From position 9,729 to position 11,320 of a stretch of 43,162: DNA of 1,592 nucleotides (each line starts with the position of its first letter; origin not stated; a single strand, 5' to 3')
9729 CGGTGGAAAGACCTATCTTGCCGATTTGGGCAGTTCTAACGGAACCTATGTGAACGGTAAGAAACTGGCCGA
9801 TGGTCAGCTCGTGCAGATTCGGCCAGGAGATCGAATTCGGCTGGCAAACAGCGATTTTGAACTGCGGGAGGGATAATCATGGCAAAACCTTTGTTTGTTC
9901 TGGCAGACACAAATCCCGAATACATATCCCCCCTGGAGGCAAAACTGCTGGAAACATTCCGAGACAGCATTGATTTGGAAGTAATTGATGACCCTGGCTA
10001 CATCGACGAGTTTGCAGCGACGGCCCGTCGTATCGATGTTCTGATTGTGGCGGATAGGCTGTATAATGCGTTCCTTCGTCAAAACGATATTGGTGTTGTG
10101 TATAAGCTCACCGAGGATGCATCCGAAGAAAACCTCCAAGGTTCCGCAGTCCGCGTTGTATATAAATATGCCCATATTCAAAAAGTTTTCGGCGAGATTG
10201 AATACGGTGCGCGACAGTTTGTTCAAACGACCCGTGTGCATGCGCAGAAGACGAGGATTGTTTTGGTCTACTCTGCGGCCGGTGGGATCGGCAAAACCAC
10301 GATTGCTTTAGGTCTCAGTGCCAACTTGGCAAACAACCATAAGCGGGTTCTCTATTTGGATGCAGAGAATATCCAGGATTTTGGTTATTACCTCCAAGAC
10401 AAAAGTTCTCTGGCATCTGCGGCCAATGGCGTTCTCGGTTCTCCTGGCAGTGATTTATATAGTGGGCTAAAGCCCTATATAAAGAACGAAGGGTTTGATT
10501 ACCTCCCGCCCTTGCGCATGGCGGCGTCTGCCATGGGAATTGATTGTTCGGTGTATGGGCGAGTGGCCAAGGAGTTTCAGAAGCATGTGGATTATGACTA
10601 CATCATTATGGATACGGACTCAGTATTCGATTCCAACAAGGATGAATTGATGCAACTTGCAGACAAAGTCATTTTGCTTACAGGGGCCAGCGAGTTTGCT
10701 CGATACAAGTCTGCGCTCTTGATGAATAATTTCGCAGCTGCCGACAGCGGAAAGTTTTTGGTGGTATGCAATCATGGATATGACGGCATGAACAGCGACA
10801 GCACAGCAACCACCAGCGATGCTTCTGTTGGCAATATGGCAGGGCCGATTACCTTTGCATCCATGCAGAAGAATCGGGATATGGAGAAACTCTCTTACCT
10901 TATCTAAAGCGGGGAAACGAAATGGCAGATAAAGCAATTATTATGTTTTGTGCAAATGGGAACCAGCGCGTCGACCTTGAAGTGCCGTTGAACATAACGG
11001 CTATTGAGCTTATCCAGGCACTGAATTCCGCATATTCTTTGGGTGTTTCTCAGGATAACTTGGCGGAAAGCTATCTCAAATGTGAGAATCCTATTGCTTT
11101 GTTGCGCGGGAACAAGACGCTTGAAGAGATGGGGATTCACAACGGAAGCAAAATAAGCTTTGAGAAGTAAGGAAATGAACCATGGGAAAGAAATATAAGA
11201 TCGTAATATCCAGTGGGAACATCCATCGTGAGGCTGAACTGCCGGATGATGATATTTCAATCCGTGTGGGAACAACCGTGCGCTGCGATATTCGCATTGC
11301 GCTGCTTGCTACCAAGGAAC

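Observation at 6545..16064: T7SS core with EssC, YukD and WXG100 but no EssA/EssB/EsaA; FHA, VWA and ParA-type proteins in their place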

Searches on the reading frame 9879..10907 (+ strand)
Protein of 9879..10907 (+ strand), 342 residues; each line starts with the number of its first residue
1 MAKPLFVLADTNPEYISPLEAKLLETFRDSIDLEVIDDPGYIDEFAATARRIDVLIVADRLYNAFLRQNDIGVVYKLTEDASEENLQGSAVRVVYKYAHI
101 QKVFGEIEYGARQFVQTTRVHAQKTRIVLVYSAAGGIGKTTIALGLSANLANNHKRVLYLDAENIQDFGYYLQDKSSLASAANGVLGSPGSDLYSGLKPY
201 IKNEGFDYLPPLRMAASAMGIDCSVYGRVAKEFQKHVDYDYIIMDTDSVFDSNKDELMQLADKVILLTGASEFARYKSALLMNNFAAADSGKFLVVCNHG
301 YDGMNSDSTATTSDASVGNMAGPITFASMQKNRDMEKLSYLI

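Call 5: search_protein_families(library=pfam, proteins=[window:9879-10907:+], max_evalue=0.01)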
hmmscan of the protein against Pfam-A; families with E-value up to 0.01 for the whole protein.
window:9879-10907:+ (342 aa): 8 families
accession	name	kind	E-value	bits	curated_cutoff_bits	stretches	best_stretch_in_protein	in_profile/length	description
PF13614.12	AAA_31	-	1.5e-10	41.8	27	1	126-163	2-39/177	AAA domain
PF01656.29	CbiA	-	3.3e-06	27.5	25.4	1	129-164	2-37/125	CobQ/CobB/MinD/ParA nucleotide binding domain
PF10609.15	ParA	-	6.3e-05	23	27.1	1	125-162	3-40/246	NUBPL iron-transfer P-loop NTPase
PF25199.1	nSTAND_NTPase5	-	0.0012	19.2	34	1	121-169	36-85/145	Novel STAND NTPase 5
PF20720.3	nSTAND3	-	0.0017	18.5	27.2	1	122-175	14-64/155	Novel STAND NTPase 3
PF02374.21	ArsA_ATPase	-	0.0025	17.5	24.3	0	129-160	4-35/305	Anion-transporting ATPase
PF13481.12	AAA_25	-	0.0062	16.6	27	0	130-166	37-84/195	AAA domain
PF07015.17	VirC1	-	0.0063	16.3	24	0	128-166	4-42/231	VirC1 protein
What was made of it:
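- Checked: 9879-10907: ParA/MinD-type P-loop (AAA_31, CbiA; call 5).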

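Call 7: search_protein_families(library=ncbifam, proteins=[window:9879-10907:+], max_evalue=0.1)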
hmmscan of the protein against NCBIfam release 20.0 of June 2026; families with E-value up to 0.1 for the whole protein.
window:9879-10907:+ (342 aa): 38 families (the best 25 are shown)
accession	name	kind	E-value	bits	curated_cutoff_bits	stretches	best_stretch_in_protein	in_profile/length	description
NF041546.1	ParA_partition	equivalog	4.7e-08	32.8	180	1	128-163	2-37/203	ParA family partition ATPase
TIGR01968.1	minD_bact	equivalog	3.9e-06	26.4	212.9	1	126-163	2-39/261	septum site-determining protein MinD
TIGR01969.1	minD_arch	subfamily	0.00019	20.7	201.75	1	126-163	1-38/251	cell division ATPase MinD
NF041283.1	PrgP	equivalog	0.0002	20.7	400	1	237-285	122-170/297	ParA superfamily DNA segregation protein PrgP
NF053622.1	ATPseBagAMYCTU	equivalog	0.0003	20.3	400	1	123-169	5-50/325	ATPase BagA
TIGR03371.1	cellulose_yhjQ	equivalog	0.0005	19.6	157.85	1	127-165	3-41/246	cellulose biosynthesis protein BcsQ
NF047398.1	AAA_KGGVGR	domain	0.0006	20.2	90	1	125-162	2-39/190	KGGVGR-motif variant AAA ATPase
TIGR03453.1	partition_RepA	equivalog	0.0009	18.2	348.45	1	87-162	64-141/387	plasmid partitioning protein RepA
TIGR03018.1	pepcterm_TyrKin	hypoth_equivalog_domain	0.0011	18.3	230.65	1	113-163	21-74/207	XrtA-associated tyrosine autokinase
NF010423.0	PRK13849.1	equivalog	0.002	17.5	313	1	127-166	3-42/231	conjugal transfer ATPase VirC1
TIGR04291.1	arsen_driv_ArsA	equivalog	0.0023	16.7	650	1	123-162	318-356/565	arsenical pump-driving ATPase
TIGR03815.1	CpaE_hom_Actino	equivalog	0.0025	17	154.45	0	114-163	100-149/340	septum site-determining protein Ssd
TIGR00345.1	GET3_arsA_TRC40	subfamily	0.0035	16.9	135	0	135-160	6-31/299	TRC40/GET3/ArsA family transport-energizing ATPase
NF041136.1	MrpORP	equivalog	0.0042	16.4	450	1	126-162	6-42/365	iron-sulfur cluster carrier protein MrpORP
TIGR02237.1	recomb_radB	equivalog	0.0045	16.9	172.4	1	127-164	13-50/210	DNA repair and recombination protein RadB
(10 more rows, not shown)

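Call 39: find_related_loci(query=A2, collection=genome_contigs, flank=10000)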
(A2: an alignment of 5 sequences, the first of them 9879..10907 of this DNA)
Query A2 (342 aa) in genome_contigs; peptide patterns used: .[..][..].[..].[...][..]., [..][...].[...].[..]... (x = any residue, [..] = any of these).
54 stretches matched a pattern; 13 encode a relative of the query (tblastn E <= 1e-3); 13 distinct loci.
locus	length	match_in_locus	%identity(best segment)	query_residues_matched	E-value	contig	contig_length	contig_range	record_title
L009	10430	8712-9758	32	1-342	2e-64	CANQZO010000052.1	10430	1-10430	MAG: Candidatus Gastranaerophilales bacterium isolate Lapin-017__bin48 genome assembly, contig: Lapin-017__NODE_4768_len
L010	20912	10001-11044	32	1-341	3e-63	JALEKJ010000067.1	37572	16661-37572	MAG: Roseburia sp. isolate SUG84 k141_1588149, whole genome shotgun sequence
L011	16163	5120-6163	31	1-342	6e-62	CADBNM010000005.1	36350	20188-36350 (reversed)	MAG: Ruminococcaceae bacterium isolate RUG14129 genome assembly, contig: RUG14129_asm_5, whole genome shotgun sequence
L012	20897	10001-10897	36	1-302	8e-62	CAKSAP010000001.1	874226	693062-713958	MAG: uncultured Eubacteriales bacterium isolate REFINED_METABAT215_TOP10_CONTIGS_1500_ASSEMBLY_K77_MERGED__Hadza_MoBio_h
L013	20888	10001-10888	36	1-298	2e-61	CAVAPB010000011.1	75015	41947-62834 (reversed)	Anaerovoracaceae bacterium isolate G02646-L1_cleanbin_000008 genome assembly, contig: Spades_G02646-L1_contig_159, whole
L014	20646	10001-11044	31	1-341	3e-61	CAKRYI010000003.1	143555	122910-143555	MAG: uncultured Acetatifactor sp. isolate REFINED_METABAT215_TOP10_CONTIGS_1500_ASSEMBLY_K77_MERGED__Hadza_MoBio_hadza-A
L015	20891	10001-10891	34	1-298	6e-59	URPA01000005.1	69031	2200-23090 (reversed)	uncultured Clostridiales bacterium isolate UMGS1206 genome assembly, contig: NODE_254_length_69031_cov_11.358067, whole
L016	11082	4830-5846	31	1-340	1e-58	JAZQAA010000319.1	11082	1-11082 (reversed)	MAG: Oscillospiraceae bacterium isolate T1900044643_TS20190109.MAGScoT_cleanbin_000047 SGB_1305_k141_600585, whole genom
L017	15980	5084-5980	34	1-298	2e-55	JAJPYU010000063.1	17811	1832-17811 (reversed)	MAG: Clostridiales bacterium isolate AH.B5_6 NODE_211_length_17811_cov_7.496959, whole genome shotgun sequence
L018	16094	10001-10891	34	1-297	8e-57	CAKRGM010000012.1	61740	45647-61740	MAG: uncultured Lachnospiraceae bacterium isolate REFINED_METABAT215_TOP10_CONTIGS_1500_ASSEMBLY_K77_MERGED__Nepal_MoBio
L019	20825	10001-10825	28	1-285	2e-27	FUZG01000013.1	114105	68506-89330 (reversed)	Lachnospiraceae bacterium strain KH1P17 genome assembly, contig: Ga0059119_113, whole genome shotgun sequence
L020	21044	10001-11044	33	1-342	6e-63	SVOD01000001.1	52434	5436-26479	MAG: Oscillospiraceae bacterium isolate SIG556 NODE_991_length_52434_cov_6.135493, whole genome shotgun sequence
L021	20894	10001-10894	33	1-299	4e-58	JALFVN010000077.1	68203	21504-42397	MAG: Clostridiales bacterium isolate SUG1050 k141_132545, whole genome shotgun sequence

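Call 51: search_solved_structures(query=A2, max_evalue=1, show_alignments=1)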
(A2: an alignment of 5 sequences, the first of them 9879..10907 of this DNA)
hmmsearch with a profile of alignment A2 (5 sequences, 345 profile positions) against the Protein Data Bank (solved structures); distinct sequences matched with E-value up to 1: 62 (the best 60 are shown).
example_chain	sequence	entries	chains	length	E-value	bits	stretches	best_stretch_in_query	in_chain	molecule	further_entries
3fkq_A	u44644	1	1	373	5.8e-20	74.8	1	5-321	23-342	NtrC-like two-domain protein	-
4v03_A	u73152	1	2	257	2e-16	63.2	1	126-307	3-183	SITE-DETERMINING PROTEIN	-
4v02_A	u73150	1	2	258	4.1e-16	62.1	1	126-306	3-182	SITE-DETERMINING PROTEIN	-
4rz2_A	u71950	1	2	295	1.3e-09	40.8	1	121-305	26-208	Site-determining protein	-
4rz3_A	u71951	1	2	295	1.6e-09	40.5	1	121-305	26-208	Site-determining protein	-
6iub_A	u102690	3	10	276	2.8e-06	29.8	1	125-162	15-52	SpoOJ regulator (Soj)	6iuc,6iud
5j1j_A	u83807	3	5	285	3.2e-06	29.6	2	120-163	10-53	Site-determining protein | Transcriptional antiactivator FleN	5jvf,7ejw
3q9l_A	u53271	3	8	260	3.8e-06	29.4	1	125-288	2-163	Septum site-determining protein minD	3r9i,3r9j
8pb9_A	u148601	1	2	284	4.8e-06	29.1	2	120-162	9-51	Antiactivator FleN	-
8jmj_A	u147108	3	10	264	5.6e-06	28.8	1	126-161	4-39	SpoOJ regulator (Soj)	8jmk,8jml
8p53_A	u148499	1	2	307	5.7e-06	28.8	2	120-162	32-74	Antiactivator FleN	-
3k9g_A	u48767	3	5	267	7.1e-06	28.5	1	121-281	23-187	PF-32 protein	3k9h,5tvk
1ion_A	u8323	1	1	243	1e-05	27.9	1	125-271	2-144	PROBABLE CELL DIVISION INHIBITOR MIND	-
8ray_B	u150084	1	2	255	6.4e-05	25.3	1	126-269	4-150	ParA family protein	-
1g3q_A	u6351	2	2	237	0.00059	22.2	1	126-162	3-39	CELL DIVISION INHIBITOR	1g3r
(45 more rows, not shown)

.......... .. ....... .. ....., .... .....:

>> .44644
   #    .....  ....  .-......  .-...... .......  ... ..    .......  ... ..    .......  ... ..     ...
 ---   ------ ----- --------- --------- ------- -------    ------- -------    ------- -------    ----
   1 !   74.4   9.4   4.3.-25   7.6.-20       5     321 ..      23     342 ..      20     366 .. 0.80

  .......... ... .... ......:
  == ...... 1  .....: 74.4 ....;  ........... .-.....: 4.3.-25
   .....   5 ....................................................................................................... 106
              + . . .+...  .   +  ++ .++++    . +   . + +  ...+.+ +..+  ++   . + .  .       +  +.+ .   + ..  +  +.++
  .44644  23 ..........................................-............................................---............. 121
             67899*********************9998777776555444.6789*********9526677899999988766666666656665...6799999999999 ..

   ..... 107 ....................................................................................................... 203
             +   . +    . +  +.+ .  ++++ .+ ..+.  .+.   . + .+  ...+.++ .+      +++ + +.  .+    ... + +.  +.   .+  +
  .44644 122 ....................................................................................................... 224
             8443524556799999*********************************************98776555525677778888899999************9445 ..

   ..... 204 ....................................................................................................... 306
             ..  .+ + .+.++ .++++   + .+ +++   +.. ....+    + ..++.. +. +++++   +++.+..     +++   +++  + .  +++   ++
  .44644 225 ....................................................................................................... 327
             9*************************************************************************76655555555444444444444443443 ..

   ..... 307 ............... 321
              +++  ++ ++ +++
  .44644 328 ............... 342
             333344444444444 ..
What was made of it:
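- On T7SSf: Profile hit to 3FKQ, E 5.8e-20, residues 5-321 (call 51).
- On T7SSe / T7SSj: V is present (call 51).
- Checked: A profile of this protein and four homologues matches E. rectale TadZ (3FKQ) over residues 5-321, E 5.8e-20, covering receiver and ATPase (call 51).
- V matches TadZ 3FKQ over both domains (call 51).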

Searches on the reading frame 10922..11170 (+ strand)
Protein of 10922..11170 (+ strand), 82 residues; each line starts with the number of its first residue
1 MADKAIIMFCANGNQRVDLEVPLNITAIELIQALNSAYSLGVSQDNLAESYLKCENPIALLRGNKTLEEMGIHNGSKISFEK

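Call 5: search_protein_families(library=pfam, proteins=[window:10922-11170:+], max_evalue=0.01)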
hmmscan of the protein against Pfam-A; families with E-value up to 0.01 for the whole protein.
window:10922-11170:+ (82 aa): 1 family
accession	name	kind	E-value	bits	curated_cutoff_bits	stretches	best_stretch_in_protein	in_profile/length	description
PF08817.16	YukD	-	7.3e-08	33.5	27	1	12-76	8-72/76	WXG100 protein secretion system (Wss), protein YukD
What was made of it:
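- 10922..11170 (+): B: YukD/EsaB ubiquitin-like protein with no C-terminal GG. Pfam YukD, 33.5 bits (call 5).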

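Call 7: search_protein_families(library=ncbifam, proteins=[window:10922-11170:+], max_evalue=0.1)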
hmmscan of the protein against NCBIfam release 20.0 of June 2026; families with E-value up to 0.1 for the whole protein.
window:10922-11170:+ (82 aa): 1 family
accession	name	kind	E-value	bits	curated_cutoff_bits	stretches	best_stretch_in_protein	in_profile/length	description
NF052661.1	ESXSecYukDBac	equivalog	0.012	15.5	100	1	42-78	40-76/79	ESX secretion system protein YukD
